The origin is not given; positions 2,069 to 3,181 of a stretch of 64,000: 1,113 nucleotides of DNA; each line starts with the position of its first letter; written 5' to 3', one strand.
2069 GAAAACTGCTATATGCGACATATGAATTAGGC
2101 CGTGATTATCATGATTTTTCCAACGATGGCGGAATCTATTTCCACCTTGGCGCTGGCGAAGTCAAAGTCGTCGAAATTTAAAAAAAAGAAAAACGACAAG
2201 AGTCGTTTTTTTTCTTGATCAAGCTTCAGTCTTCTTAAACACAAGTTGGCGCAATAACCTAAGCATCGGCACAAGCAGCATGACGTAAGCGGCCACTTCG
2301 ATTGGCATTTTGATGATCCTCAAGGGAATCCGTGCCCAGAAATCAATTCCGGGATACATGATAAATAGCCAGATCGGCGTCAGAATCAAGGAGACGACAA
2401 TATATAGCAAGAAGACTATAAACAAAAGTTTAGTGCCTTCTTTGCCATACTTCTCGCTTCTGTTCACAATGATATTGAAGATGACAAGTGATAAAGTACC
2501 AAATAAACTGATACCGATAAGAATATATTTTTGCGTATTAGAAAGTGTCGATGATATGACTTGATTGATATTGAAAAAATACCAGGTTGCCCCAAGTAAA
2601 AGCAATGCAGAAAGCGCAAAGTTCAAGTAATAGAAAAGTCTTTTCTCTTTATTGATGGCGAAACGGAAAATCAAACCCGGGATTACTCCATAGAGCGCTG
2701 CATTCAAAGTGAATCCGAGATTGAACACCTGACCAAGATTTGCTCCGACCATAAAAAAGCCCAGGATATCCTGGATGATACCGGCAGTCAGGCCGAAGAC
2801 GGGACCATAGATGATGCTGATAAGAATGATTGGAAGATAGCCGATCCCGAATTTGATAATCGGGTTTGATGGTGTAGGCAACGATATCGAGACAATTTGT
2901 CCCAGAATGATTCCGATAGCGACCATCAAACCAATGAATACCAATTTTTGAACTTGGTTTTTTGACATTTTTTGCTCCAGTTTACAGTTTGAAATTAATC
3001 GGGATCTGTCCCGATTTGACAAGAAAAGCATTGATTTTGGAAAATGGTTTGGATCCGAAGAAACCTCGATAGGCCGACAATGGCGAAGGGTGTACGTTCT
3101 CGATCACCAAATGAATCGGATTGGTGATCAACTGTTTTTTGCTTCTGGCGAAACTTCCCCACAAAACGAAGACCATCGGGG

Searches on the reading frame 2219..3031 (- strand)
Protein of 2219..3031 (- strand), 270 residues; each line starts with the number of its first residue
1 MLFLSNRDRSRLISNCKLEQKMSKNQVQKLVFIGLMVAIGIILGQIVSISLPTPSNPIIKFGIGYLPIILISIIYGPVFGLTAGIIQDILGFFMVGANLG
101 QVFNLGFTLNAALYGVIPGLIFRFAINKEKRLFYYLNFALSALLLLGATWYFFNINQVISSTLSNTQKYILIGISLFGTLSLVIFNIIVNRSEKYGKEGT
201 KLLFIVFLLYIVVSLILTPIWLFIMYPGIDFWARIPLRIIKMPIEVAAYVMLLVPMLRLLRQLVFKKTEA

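Call 55: search_protein_families(library=pfam, proteins=[window:2219-3031:-], max_evalue=0.001)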
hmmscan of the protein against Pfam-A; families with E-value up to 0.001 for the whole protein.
window:2219-3031:- (270 aa): 2 families
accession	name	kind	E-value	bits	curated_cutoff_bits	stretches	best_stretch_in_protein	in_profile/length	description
PF12822.12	ECF_trnsprt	-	3e-09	37.6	30.7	1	28-189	1-165/169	ECF transporter, substrate-specific component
PF07155.17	ECF-ribofla_trS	-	2e-08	34.8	26.7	1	25-189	2-162/172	ECF-type riboflavin transporter, S component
